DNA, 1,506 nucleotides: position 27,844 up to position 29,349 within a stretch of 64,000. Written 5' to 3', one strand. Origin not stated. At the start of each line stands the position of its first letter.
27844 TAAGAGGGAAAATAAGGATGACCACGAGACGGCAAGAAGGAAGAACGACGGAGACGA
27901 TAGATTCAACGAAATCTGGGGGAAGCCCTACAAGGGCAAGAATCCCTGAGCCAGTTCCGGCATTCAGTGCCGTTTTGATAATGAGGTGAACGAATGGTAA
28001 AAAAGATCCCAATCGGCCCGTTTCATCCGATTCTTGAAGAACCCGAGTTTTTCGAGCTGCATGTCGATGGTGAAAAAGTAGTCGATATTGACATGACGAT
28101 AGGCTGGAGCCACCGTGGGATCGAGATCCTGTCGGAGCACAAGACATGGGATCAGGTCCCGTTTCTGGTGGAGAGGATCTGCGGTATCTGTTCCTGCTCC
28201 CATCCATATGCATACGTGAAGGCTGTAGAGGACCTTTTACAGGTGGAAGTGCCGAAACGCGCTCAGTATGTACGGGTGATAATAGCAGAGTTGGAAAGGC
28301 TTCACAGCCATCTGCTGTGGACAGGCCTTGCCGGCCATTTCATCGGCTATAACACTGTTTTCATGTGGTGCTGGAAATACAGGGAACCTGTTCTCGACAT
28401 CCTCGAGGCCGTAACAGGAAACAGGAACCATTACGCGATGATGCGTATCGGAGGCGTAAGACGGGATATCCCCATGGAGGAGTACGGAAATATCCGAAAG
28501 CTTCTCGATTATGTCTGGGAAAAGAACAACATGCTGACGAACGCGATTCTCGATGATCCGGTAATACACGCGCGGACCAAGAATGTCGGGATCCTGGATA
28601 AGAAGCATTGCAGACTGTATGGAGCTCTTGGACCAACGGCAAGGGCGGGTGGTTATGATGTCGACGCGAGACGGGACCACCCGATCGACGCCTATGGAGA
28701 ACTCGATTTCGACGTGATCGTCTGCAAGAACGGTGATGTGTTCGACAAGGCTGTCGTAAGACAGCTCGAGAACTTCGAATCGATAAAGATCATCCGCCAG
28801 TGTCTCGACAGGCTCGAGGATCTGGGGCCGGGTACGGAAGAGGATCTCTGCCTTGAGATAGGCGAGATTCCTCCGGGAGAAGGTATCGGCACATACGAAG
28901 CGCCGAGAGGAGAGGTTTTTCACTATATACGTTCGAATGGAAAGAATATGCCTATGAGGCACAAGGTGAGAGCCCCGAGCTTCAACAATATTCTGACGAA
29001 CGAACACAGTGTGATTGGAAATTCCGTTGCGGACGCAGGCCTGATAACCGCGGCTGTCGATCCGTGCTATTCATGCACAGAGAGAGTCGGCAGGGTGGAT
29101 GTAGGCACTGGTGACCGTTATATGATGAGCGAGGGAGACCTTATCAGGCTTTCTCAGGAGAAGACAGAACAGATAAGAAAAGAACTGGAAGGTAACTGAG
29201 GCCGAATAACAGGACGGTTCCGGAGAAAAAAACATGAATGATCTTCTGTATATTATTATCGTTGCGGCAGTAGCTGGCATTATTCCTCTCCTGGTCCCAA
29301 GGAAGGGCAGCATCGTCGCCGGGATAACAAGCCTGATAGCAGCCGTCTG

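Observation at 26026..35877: Complete Mrp-Mbh type group-4 [NiFe] hydrogenase with two large antiporter subunits and intact Ni-Fe ligands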

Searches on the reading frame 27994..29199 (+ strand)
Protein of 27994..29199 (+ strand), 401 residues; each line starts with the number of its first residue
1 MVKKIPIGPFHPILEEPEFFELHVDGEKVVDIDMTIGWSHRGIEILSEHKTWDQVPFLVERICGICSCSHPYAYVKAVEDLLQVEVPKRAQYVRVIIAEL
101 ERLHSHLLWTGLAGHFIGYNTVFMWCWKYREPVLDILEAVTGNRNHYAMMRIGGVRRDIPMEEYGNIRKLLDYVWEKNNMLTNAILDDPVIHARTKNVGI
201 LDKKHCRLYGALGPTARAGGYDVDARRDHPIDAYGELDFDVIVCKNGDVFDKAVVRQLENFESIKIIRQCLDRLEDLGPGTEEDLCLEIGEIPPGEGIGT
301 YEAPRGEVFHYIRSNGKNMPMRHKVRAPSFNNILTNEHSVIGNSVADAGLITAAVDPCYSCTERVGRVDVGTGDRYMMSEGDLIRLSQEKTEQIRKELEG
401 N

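Call 4: search_protein_families(library=pfam, proteins=[window:27994-29199:+])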
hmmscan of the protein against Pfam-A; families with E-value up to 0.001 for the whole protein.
window:27994-29199:+ (401 aa): 2 families
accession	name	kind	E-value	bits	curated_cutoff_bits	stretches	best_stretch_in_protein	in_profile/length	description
PF00346.24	Complex1_49kDa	-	2.3e-65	220.8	24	2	117-279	2-163/271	Respiratory-chain NADH dehydrogenase, 49 Kd subunit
PF00374.24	NiFeSe_Hases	-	1.4e-17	64.3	25.8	1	41-109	1-69/508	Nickel-dependent hydrogenase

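Call 10: search_solved_structures(query=window:27994-29199:+, max_evalue=1e-10, show_alignments=2)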
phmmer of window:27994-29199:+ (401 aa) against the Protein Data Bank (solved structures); distinct sequences matched with E-value up to 1e-10: 69 (the best 60 are shown).
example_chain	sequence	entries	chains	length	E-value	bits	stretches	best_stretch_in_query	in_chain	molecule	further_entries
6cfw_L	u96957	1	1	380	4.7e-92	312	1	4-364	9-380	Membrane-bound hydrogenase subunit alpha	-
7z0s_E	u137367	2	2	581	9.8e-75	255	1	5-389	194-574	Formate hydrogenlyase subunit 5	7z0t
2fug_4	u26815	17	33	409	5.7e-60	206.3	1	4-279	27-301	NADH-quinone oxidoreductase chain 4 | NADH-QUINONE OXIDOREDUCTASE SUBUNIT 4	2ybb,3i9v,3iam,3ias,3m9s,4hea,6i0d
7q5y_B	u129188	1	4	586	1.2e-58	202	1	7-279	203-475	NADH-quinone oxidoreductase subunit C/D 2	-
7arc_D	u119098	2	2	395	4.4e-53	183.6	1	5-276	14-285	ND7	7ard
6u8y_L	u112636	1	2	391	5.2e-53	183.4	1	7-359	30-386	NADH dehydrogenase subunit D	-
6h8k_C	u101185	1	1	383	1e-51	179.2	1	5-274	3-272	NUCM protein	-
9f5x_E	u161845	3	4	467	1.3e-51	178.8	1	7-276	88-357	NADH:ubiquinone oxidoreductase 49 kD subunit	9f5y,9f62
6gcs_C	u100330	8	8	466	1.4e-51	178.7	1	5-274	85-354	49-KDA PROTEIN (NUCM) | Subunit NUCM of NADH:Ubiquinone Oxidoreductase (Complex I) | NUCM protein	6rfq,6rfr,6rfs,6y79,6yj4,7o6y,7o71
7b0n_D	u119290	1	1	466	9.8e-51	175.9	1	5-274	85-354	NUCM protein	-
8ba0_D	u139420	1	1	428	1e-49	172.5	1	6-274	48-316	Complex I-49kD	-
8b9z_D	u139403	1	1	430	1.1e-49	172.5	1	6-274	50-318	Complex I-49kD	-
4wz7_C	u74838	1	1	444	1.2e-49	172.3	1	5-274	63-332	NUCM protein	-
8esw_S2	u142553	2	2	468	1.5e-49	172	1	6-274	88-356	Complex I-49kD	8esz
7zm7_C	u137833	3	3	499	2.7e-49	171.2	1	6-285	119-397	NADH-ubiquinone oxidoreductase 49 kDa subunit-like protein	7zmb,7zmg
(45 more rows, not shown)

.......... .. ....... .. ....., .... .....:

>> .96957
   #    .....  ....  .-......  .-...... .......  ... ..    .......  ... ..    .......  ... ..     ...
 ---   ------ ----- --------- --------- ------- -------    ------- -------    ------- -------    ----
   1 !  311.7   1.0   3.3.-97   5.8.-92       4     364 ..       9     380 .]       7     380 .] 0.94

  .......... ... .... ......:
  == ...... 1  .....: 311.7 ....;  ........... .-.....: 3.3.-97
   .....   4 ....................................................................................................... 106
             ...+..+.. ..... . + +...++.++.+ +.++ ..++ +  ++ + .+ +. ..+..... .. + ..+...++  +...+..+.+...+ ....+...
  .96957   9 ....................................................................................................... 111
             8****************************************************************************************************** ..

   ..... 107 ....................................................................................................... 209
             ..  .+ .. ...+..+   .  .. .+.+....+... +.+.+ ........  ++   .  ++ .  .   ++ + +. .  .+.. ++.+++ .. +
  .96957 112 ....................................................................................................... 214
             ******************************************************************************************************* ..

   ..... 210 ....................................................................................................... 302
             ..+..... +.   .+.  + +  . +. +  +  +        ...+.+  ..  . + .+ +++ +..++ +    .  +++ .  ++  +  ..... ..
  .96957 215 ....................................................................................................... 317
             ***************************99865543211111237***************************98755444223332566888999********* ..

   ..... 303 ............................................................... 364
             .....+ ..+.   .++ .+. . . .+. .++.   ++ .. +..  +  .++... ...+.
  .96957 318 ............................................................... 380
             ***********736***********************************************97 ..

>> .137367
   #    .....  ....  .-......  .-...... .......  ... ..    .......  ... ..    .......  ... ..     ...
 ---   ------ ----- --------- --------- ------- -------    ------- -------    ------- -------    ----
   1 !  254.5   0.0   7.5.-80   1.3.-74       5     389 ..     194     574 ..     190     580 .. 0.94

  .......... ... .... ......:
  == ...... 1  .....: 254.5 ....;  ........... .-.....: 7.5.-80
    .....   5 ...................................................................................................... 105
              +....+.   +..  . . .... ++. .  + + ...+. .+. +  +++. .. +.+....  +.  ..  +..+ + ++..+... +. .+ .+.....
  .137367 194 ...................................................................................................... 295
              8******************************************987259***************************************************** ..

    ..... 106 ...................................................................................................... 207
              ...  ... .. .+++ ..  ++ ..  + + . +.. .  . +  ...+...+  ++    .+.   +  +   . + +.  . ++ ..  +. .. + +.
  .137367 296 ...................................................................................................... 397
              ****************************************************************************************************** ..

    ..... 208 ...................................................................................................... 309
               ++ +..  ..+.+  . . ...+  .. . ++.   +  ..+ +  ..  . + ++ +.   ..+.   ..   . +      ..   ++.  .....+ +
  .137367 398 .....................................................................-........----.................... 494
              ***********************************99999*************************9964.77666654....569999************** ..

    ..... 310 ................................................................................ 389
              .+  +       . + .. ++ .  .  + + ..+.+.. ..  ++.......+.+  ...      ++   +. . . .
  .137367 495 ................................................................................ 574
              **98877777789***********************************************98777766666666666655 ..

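Call 13: find_homologous_proteins(query=window:27994-29199:+, max_evalue=1e-20)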
Query window:27994-29199:+ (401 aa): 7974 proteins with E <= 1e-20 among 8000 candidates; the best 120 are listed.
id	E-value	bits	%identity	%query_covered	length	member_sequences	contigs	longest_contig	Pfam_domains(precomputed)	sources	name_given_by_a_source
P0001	5.9e-279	943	100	100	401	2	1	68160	PF00374.25,PF00346.25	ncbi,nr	ncbi:MAG: nickel-dependent hydrogenase large subunit [Bacteroidales bacterium]|nr:nickel-dependent h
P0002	6.5e-260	880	93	100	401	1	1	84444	PF00374.25,PF00346.25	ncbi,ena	-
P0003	8.0e-260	880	93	100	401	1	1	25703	PF00374.25,PF00346.25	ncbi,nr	ncbi:MAG: nickel-dependent hydrogenase large subunit [Candidatus Krumholzibacteria bacterium]|nr:nic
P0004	7.9e-258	873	91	100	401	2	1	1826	PF00374.25,PF00346.25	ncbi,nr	ncbi:MAG TPA: nickel-dependent hydrogenase large subunit [Candidatus Krumholzibacterium sp.]|nr:nick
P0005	7.1e-254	860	91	100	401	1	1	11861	PF00374.25,PF00346.25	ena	-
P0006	3.0e-251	851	90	100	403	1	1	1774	PF00374.25,PF00346.25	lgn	-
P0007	1.8e-247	839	88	99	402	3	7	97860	PF00374.25,PF00346.25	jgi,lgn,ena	jgi:NADH-quinone oxidoreductase subunit D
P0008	2.2e-246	835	88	100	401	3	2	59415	PF00374.25,PF00346.25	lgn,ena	-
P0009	1.4e-244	829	87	100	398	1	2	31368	PF00374.25,PF00346.25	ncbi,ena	-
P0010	8.9e-242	820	86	99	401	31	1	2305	PF00374.25,PF00346.25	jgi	jgi:membrane-bound hydrogenase subunit alpha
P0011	8.4e-241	817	85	99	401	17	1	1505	PF00374.25,PF00346.25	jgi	-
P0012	9.0e-241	817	86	100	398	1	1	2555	PF00374.25,PF00346.25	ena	-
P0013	3.5e-240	815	86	99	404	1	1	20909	PF00374.25,PF00346.25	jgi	-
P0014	9.1e-240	813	86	100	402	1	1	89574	PF00374.25,PF00346.25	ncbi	-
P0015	1.2e-239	813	85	100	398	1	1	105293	PF00374.25,PF00346.25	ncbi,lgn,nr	ncbi:MAG: nickel-dependent hydrogenase large subunit [Candidatus Krumholzibacteriota bacterium]|nr:n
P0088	2.4e-163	562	64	98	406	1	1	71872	PF00374.25,PF00346.25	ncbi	ncbi:MAG: nickel-dependent hydrogenase large subunit [Verrucomicrobiota bacterium]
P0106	1.4e-161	556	62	99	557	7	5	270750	PF00374.25,PF00329.26,PF00346.25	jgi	-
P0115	4.2e-161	554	61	100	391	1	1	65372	PF00374.25,PF00346.25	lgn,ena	-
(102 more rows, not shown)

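Call 14: find_related_loci(query=window:27994-29199:+, collection=genome_contigs, flank=10000)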
Query window:27994-29199:+ (401 aa) in genome_contigs; peptide patterns used: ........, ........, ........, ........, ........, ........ (x = any residue, [..] = any of these).
49 stretches matched a pattern; 37 encode a relative of the query (tblastn E <= 1e-3); 37 distinct loci.
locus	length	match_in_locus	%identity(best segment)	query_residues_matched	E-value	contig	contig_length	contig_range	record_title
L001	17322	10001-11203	93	1-401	0e+0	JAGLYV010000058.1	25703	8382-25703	MAG: Candidatus Krumholzibacteriia bacterium isolate RS_13_38 ZL320.bin.38.fa_58, whole genome shotgun sequence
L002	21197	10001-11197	87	1-398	0e+0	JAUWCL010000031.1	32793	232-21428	MAG: Candidatus Krumholzibacteriota bacterium isolate CSMAG_2137 CSMAG_2137_k141_1837754_length_32793_cov_33.9778, whole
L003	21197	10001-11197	88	1-398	0e+0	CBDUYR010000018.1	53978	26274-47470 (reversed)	MAG TPA_asm: uncultured bacterium isolate SRR21487739_maxbin2_12 genome assembly, contig: ERZ25074848.23, whole genome s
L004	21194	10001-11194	87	1-401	0e+0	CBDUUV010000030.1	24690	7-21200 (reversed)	MAG TPA_asm: uncultured bacterium isolate SRR22302361_binner13_Refined_86 genome assembly, contig: ERZ25748748.696, whol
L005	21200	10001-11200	86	1-399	0e+0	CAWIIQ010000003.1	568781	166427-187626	MAG: Candidatus Krumholzibacteria bacterium isolate MFD03804.bin.1.34 genome assembly, contig: contig_36145, whole genom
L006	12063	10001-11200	86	1-399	0e+0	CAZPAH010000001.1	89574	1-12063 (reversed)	MAG TPA_asm: uncultured bacterium isolate binchicken_co129_916 genome assembly, contig: NODE_419_length_89574_cov_5.6180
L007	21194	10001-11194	85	1-401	0e+0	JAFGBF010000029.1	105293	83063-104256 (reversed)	MAG: Candidatus Krumholzibacteriota bacterium isolate Zod_Metabat.1015 k87_12784283, whole genome shotgun sequence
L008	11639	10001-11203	84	1-401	0e+0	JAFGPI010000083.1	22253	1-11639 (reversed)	MAG: Candidatus Krumholzibacteriota bacterium isolate Zod_Metabat.682 k87_4049426, whole genome shotgun sequence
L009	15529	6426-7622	87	1-398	0e+0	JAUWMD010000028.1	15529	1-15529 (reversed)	MAG: Candidatus Krumholzibacteriota bacterium isolate CSMAG_2389 CSMAG_2389_k141_716726_length_15529_cov_6.4431, whole g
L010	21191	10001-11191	80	1-400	0e+0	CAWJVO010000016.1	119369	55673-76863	MAG: uncultured bacterium isolate MFD04716.bin.3.15 genome assembly, contig: contig_95983, whole genome shotgun sequence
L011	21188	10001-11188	81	1-399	0e+0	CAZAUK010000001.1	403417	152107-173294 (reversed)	MAG TPA_asm: uncultured bacterium isolate binchicken_co17_184 genome assembly, contig: NODE_9_length_403417_cov_11.29867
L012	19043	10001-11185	79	1-398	0e+0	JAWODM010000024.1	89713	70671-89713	MAG: Candidatus Krumholzibacteriales bacterium isolate BLK5-2.bin.162 k191_1243753, whole genome shotgun sequence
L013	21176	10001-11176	80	1-398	0e+0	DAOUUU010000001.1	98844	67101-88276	MAG TPA_asm: Candidatus Krumholzibacteriota bacterium isolate CSMAG_831 CSMAG_831_k141_1235218_length_98844_cov_11.0000,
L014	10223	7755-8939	79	1-398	0e+0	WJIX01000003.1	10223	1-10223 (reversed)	MAG: bacterium isolate Bin_043 k141_79121, whole genome shotgun sequence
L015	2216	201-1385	79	1-398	0e+0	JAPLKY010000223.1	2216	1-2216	MAG: Candidatus Krumholzibacteriia bacterium isolate LacPavin_0920_SED1_MAG_62_8 LacPavin_0920_SED1_scaffold_1261774, wh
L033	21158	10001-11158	55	5-398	2e-145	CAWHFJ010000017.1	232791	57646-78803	MAG: Candidatus Omnitrophota bacterium isolate MFD04780.bin.2.175 genome assembly, contig: contig_37715, whole genome sh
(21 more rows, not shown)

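Call 24: search_protein_families(library=ncbifam, proteins=[window:27994-29199:+], max_evalue=0.00001)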
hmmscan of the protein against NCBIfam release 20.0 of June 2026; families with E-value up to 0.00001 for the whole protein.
window:27994-29199:+ (401 aa): 14 families
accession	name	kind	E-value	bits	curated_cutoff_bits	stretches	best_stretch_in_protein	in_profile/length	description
NF004739.1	PRK06075.1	equivalog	1.8e-96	323.2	360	2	5-279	3-276/384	NADH-quinone oxidoreductase subunit D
TIGR01962.1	NuoD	equivalog_domain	1.1e-86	291.2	459.35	2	6-276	6-276/386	NADH dehydrogenase (quinone) subunit D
NF040602.1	F420_dehyd_FpoD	exception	1.4e-83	281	600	1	5-364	10-372/372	F420H2 dehydrogenase subunit FpoD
NF008974.0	PRK12322.1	equivalog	5.2e-75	252.7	522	1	6-357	10-359/366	NADH-quinone oxidoreductase subunit D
NF009808.0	PRK13292.1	equivalog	1.4e-66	224.9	1156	2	7-274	412-679/791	NADH-quinone oxidoreductase subunit B/C/D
NF008728.0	PRK11742.1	equivalog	1.1e-63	215.6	840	1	7-274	219-486/598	NADH-quinone oxidoreductase subunit C/D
NF005649.0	PRK07415.1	equivalog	1.8e-55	188.6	583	1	5-275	13-284/394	NAD(P)H-quinone oxidoreductase subunit H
TIGR03295.1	frhA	equivalog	3.8e-24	85.4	392.5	1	40-183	40-194/412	coenzyme F420 hydrogenase subunit alpha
NF033181.1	NiFeSe_hydrog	equivalog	2.5e-17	63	600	1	21-108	19-105/507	nickel-dependent hydrogenase large subunit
NF045518.1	H2_NiFeSe_large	exception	1.5e-16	60.3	780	1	21-108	19-105/485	NiFeSe hydrogenase large subunit HysA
NF041785.2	VhuA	equivalog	1.8e-13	49.9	800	1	28-108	27-106/418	F420-non-reducing hydrogenase Vhu subunit A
NF040828.1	sulfhyd_ShyA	equivalog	1.9e-12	46.8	700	1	21-124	18-123/415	NAD(P)-dependent hydrogenase/sulfhydrogenase 2 subunit alpha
NF007778.0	PRK10467.1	equivalog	1.9e-12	46.2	969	1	33-108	31-106/567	hydrogenase 2 large subunit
NF007550.0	PRK10170.1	equivalog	8.6e-11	40.9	1101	1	21-108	34-121/597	Ni/Fe-hydrogenase large subunit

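Call 26: find_encoding_contigs(protein=P0088, flank=10000, max_places=1)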
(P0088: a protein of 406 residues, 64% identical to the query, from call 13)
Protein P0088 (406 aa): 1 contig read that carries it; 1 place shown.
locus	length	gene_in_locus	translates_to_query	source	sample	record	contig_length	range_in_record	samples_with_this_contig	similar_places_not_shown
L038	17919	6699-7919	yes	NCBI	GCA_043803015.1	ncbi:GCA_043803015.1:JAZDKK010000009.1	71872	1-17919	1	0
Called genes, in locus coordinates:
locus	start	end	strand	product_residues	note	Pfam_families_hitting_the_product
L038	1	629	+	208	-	PF01058:Oxidored_q6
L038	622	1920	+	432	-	PF00374:NiFeSe_Hases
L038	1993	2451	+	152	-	PF01750:HycI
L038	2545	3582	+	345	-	PF17179:Fer4_22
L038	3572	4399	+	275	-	PF00175:NAD_binding_1, PF10418:DHODB_Fe-S_bind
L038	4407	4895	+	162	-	PF12838:Fer4_7 (faint), PF13247:Fer4_11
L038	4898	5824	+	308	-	PF00146:NADHdh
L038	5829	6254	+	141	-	PF01058:Oxidored_q6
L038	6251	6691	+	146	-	PF00329:Complex1_30kDa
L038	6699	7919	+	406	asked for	PF00374:NiFeSe_Hases, PF00346:Complex1_49kDa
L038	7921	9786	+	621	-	PF00662:Proton_antipo_N (weak), PF00361:Proton_antipo_M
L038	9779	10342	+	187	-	PF13244:MbhD, PF20501:MbhE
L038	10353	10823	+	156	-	PF04039:MnhB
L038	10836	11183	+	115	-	PF00420:Oxidored_q2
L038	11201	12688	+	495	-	PF00662:Proton_antipo_N, PF00361:Proton_antipo_M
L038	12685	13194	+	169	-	PF01899:MNHE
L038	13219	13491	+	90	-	PF04066:MrpF_PhaF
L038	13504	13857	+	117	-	PF03334:PhaG_MnhG_YufB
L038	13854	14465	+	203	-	PF13187:Fer4_9 (faint), PF00037:Fer4 (weak), PF12797:Fer4_2 (weak), PF12838:Fer4_7 (weak)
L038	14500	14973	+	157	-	PF01750:HycI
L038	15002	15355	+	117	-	PF01155:HypA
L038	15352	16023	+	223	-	PF02492:cobW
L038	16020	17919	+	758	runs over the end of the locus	PF00708:Acylphosphatase, PF07503:zf-HYPF, PF01300:Sua5_yciO_yrdC, PF17788:HypF_C, PF22521:HypF_C_2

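Call 27: find_encoding_contigs(protein=P0106, flank=10000, max_places=1)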
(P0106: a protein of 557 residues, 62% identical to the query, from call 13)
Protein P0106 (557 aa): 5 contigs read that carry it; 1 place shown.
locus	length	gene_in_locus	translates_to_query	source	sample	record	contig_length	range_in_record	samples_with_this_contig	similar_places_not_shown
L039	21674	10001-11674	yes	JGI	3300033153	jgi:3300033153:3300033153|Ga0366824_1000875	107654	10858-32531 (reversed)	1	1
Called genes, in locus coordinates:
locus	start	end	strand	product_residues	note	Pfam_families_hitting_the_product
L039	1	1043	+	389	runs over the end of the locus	PF00579:tRNA-synt_1b, PF01479:S4 (faint), PF22421:SYY_C-terminal (faint)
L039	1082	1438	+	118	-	PF18910:DUF5665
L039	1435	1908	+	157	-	PF03449:GreA_GreB_N, PF01272:GreA_GreB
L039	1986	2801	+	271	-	PF01551:Peptidase_M23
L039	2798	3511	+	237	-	PF00005:ABC_tran, PF13166:AAA_13 (faint), PF13175:AAA_15 (faint), PF13304:AAA_21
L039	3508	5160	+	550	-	PF16949:ABC_tran_2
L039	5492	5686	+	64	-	-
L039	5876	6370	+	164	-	PF06695:Sm_multidrug_ex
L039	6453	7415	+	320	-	PF17179:Fer4_22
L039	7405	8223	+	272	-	PF00970:FAD_binding_6 (weak), PF00175:NAD_binding_1, PF10418:DHODB_Fe-S_bind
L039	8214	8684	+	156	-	PF12837:Fer4_6 (faint), PF12838:Fer4_7 (faint), PF13187:Fer4_9 (faint), PF13247:Fer4_11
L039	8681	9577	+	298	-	PF00146:NADHdh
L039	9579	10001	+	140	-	PF01058:Oxidored_q6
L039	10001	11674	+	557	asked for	PF00329:Complex1_30kDa, PF00374:NiFeSe_Hases, PF00346:Complex1_49kDa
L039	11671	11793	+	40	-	-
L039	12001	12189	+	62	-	-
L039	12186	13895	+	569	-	PF00361:Proton_antipo_M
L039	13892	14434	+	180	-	PF13244:MbhD, PF20501:MbhE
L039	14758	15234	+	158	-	PF04039:MnhB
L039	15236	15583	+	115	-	PF00420:Oxidored_q2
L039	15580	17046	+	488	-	PF00662:Proton_antipo_N, PF10125:NADHdeh_related, PF00361:Proton_antipo_M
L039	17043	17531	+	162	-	PF01899:MNHE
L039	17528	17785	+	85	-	PF04066:MrpF_PhaF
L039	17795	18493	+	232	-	PF03334:PhaG_MnhG_YufB, PF00571:CBS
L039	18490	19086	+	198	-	PF12797:Fer4_2 (faint), PF00037:Fer4 (faint), PF13237:Fer4_10 (weak), PF14697:Fer4_21, PF12838:Fer4_7, PF13187:Fer4_9 (weak)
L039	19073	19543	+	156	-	PF01750:HycI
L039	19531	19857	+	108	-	PF01155:HypA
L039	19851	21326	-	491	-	PF13181:TPR_8 (faint), PF04932:Wzy_C, PF07719:TPR_2 (faint), PF13414:TPR_11 (faint), PF13424:TPR_12 (faint), PF00515:TPR_1 (weak)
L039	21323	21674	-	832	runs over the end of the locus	PF00483:NTP_transferase, PF12804:NTP_transf_3 (weak), PF25084:LbH_EIF2B, PF24894:Hexapep_GlmU (weak), PF25087:GMPPB_C, PF02878:PGM_PMM_I, PF02879:PGM_PMM_II, PF02880:PGM_PMM_III (weak), +1 more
